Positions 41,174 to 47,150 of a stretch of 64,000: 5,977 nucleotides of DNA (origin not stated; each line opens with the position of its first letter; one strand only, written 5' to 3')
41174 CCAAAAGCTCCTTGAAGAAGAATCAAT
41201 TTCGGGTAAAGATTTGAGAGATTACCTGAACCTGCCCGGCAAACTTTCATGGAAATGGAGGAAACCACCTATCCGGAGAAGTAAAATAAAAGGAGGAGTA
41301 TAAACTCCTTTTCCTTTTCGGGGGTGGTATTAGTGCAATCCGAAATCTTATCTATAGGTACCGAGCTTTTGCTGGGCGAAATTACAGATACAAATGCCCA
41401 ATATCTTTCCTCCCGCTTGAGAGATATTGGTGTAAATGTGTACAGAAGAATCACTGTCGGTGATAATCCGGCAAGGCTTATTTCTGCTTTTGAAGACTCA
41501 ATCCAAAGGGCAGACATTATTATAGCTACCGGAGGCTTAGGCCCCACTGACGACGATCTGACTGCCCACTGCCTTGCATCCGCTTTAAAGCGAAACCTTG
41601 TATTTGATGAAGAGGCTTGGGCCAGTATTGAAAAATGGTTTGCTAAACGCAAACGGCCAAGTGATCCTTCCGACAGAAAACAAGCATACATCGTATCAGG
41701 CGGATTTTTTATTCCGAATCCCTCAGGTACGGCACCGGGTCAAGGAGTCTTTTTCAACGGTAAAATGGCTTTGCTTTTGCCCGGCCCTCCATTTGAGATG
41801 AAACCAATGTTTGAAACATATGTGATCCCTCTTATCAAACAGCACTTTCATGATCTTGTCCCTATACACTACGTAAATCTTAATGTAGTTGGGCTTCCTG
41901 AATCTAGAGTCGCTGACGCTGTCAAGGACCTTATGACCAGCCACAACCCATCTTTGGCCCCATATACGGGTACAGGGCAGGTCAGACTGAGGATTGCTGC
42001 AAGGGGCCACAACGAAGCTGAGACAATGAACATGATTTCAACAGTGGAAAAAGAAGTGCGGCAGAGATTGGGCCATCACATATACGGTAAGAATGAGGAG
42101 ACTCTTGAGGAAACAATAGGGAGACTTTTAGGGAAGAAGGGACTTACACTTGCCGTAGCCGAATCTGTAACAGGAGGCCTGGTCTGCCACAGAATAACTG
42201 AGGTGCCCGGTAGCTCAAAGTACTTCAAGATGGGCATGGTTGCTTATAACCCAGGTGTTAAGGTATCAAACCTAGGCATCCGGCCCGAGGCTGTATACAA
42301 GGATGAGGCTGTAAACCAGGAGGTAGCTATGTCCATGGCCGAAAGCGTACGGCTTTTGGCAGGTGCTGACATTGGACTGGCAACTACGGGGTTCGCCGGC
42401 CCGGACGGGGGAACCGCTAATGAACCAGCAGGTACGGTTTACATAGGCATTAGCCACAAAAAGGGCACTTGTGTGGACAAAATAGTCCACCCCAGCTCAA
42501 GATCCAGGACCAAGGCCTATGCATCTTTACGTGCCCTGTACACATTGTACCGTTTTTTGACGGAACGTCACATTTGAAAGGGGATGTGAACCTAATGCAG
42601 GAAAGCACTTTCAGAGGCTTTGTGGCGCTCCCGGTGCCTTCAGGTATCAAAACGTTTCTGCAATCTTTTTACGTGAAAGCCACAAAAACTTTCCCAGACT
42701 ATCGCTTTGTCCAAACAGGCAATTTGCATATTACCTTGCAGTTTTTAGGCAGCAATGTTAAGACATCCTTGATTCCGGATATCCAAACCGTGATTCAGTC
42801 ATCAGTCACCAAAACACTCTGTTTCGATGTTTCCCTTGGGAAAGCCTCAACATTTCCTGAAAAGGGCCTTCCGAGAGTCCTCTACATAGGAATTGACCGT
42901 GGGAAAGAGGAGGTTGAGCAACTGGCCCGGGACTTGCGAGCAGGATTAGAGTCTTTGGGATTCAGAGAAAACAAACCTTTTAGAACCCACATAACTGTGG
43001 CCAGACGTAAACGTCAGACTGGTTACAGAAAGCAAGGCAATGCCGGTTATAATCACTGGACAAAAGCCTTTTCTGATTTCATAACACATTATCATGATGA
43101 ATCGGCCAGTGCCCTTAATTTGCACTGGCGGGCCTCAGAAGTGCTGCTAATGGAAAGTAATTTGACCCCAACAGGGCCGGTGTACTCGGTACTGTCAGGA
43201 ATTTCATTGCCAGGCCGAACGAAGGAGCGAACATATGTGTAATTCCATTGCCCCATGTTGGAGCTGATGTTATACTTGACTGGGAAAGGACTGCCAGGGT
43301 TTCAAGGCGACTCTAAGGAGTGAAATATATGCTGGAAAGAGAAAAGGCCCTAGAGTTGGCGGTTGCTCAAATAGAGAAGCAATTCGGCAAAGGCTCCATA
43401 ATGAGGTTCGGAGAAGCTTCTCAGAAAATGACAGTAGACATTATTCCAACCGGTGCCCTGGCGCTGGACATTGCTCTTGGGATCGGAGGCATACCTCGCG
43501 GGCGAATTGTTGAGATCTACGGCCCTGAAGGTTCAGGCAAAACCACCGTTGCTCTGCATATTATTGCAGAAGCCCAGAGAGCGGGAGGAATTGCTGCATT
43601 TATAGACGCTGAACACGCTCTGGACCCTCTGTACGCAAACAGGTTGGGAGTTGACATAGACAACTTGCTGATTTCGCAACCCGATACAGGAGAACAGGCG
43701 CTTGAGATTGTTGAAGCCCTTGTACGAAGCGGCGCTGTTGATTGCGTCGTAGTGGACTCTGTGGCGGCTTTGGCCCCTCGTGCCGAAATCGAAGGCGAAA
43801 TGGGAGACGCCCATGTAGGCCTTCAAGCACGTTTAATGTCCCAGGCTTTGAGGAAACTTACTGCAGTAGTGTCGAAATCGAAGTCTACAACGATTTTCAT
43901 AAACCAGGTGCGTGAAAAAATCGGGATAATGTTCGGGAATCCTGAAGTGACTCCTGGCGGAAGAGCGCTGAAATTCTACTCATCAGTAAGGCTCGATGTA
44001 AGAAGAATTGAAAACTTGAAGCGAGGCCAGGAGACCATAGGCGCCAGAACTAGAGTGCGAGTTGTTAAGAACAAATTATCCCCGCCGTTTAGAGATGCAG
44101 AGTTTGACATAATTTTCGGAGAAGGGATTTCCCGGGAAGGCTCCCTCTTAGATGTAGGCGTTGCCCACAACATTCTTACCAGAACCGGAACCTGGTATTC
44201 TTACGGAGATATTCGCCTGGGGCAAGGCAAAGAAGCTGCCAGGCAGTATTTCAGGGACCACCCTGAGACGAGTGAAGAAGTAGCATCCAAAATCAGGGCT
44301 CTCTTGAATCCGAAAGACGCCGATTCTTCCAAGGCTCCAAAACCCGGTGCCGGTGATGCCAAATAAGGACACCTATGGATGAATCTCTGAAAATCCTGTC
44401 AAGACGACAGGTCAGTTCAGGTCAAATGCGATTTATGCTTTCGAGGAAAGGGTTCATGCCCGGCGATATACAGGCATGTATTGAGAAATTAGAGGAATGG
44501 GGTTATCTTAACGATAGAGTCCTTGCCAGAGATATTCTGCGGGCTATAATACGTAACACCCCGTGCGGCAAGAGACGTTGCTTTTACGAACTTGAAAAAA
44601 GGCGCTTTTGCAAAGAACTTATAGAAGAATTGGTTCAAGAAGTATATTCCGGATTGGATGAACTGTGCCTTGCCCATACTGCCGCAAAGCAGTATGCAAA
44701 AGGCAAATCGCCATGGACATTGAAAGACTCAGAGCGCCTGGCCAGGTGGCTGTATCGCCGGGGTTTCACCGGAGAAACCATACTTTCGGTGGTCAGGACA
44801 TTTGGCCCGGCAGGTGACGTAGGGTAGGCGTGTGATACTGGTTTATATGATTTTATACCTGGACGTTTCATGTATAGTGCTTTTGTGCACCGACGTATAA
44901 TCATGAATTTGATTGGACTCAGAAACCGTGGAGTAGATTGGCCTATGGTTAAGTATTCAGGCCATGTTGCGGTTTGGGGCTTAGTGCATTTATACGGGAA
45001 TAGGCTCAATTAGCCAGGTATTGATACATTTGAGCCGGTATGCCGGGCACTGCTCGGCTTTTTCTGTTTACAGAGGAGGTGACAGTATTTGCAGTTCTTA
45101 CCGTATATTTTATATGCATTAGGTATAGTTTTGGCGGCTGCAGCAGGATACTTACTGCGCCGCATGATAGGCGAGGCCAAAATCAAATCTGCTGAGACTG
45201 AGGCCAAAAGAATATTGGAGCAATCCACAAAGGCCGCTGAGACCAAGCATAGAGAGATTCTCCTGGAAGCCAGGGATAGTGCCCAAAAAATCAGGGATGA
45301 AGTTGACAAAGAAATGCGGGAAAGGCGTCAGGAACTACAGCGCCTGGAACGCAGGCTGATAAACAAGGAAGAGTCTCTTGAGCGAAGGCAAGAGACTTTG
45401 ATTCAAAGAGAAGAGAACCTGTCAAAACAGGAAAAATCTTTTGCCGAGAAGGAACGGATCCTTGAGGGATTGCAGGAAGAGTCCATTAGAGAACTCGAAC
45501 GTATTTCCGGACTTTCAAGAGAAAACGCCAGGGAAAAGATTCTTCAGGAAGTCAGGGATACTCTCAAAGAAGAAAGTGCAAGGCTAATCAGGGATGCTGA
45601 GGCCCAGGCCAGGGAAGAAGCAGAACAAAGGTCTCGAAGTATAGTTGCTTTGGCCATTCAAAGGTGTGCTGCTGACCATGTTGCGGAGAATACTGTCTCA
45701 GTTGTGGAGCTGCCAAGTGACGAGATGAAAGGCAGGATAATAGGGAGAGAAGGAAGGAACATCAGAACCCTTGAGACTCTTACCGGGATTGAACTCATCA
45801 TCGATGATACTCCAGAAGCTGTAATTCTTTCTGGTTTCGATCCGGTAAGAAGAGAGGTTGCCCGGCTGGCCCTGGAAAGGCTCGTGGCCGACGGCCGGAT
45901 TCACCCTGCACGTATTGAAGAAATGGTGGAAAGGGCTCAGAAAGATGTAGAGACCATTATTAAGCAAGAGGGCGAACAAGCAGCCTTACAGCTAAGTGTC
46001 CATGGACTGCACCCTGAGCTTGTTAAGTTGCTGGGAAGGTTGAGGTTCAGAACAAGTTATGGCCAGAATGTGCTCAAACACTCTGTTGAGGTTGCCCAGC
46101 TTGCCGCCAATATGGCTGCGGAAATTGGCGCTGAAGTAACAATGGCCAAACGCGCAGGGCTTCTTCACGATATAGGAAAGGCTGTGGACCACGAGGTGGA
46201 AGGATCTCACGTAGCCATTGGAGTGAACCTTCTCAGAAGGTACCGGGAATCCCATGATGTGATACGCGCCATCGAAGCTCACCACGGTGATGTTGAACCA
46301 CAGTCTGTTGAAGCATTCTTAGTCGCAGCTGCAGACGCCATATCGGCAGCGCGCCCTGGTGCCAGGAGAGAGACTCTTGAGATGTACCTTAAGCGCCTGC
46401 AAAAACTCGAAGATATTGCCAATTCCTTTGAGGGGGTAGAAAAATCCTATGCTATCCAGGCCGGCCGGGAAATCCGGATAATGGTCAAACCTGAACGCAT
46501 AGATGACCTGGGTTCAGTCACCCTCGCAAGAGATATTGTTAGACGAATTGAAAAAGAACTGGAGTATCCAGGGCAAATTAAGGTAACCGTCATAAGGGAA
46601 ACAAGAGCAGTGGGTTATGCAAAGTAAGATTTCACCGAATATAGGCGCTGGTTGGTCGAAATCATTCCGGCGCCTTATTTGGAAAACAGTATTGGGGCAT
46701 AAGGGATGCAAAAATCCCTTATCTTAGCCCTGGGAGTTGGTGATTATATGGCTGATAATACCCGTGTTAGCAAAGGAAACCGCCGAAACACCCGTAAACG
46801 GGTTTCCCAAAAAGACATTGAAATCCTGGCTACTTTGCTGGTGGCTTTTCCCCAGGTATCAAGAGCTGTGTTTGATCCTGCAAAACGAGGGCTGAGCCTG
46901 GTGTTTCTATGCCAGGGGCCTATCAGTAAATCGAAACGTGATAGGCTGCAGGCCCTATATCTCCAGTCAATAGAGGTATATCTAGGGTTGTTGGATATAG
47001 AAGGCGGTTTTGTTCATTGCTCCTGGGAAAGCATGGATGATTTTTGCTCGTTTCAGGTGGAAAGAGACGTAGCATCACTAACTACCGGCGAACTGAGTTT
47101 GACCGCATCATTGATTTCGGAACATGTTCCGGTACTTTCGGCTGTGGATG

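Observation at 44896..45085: Attenuator-like RNA switch or sRNA in front of RNase Y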

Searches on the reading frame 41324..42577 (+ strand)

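Call 6: search_protein_families(library=pfam, proteins=[window:41324-42577:+])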
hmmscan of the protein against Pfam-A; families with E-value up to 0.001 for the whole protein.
window:41324-42577:+ (417 aa): 3 families
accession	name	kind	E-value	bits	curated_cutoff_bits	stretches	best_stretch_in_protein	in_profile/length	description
PF02464.23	CinA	-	6.6e-46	156.2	23.5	1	259-411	2-154/155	Competence-damaged protein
PF00994.29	MoCF_biosynth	-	5.5e-37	127.1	26.6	1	7-172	1-143/144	Probable molybdopterin binding domain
PF18146.6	CinA_KH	-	1.1e-22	80.3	27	1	185-255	3-73/73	Damage-inducible protein CinA KH domain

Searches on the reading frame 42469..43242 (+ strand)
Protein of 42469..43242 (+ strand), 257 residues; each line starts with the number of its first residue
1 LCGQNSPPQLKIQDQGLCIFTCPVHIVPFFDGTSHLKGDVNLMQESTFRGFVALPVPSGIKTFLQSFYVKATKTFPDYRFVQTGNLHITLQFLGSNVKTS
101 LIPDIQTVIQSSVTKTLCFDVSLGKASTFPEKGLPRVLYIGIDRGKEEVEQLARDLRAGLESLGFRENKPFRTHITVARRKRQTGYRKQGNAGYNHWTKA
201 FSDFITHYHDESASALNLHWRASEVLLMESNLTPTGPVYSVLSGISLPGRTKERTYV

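Call 6: search_protein_families(library=pfam, proteins=[window:42469-43242:+])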
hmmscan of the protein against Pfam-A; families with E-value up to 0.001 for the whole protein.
window:42469-43242:+ (257 aa): 3 families
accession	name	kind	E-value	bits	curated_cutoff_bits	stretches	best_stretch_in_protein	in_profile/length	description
PF02834.22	LigT_PEase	-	3.8e-14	53.1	23.3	2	145-239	7-87/87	LigT like Phosphoesterase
PF13563.12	2_5_RNA_ligase2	-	7.1e-13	49.3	27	1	85-186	25-122/152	2'-5' RNA ligase superfamily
PF10469.15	AKAP7_NLS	-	0.0006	20.2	24.4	1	75-204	32-175/208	AKAP7 2'5' RNA ligase-like domain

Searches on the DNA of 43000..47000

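Call 3: search_rna_families(source=window, start=43000, end=47000, threshold=evalue, max_evalue=10, show_alignments=3)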
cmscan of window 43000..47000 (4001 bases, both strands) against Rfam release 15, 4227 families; matches with E-value up to 10: 2.
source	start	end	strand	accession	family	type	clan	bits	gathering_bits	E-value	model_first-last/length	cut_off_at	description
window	44348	44402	+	RF00151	SNORD58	Gene; snRNA; snoRNA; CD-box;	CL00064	19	42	1.8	1-65/65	no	Small nucleolar RNA SNORD58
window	46871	46899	-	RF02448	SpR20_sRNA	Gene; sRNA;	-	15.9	45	7.2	1-45/45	no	Streptococcus sRNA SpR20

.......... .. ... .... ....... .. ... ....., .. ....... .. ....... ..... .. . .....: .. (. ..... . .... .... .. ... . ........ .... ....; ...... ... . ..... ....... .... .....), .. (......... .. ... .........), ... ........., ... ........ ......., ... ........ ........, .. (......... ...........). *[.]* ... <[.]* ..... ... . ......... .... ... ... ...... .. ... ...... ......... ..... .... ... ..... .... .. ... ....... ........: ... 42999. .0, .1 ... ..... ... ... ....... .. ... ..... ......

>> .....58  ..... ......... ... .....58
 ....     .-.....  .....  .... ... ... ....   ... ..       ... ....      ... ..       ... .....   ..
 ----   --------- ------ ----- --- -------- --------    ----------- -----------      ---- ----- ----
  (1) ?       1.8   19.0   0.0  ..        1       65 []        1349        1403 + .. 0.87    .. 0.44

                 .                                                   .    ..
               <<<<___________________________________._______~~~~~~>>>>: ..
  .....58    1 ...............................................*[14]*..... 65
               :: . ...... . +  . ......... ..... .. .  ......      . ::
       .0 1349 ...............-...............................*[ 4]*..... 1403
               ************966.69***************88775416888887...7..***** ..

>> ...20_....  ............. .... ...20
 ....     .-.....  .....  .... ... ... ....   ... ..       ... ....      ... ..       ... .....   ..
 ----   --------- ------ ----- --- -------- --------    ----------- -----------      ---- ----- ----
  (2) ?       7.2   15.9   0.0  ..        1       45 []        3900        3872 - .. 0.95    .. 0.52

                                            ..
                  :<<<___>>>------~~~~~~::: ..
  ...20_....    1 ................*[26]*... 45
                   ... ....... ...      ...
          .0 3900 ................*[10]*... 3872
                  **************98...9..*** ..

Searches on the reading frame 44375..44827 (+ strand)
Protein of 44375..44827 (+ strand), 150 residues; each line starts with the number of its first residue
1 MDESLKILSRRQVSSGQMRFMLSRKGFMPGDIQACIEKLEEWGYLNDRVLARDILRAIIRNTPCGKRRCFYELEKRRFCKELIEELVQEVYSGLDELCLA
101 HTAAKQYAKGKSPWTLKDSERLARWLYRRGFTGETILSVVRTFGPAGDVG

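Call 6: search_protein_families(library=pfam, proteins=[window:44375-44827:+])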
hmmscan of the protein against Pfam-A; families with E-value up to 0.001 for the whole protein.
window:44375-44827:+ (150 aa): 2 families
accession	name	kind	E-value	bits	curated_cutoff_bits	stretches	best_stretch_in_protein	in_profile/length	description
PF21981.2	RecX_HTH3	-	1.9e-08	34.8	26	1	101-139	9-47/48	RecX, third three-helix domain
PF21982.2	RecX_HTH1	-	1.2e-07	32.1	26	1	4-39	5-40/40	RecX, first three-helix domain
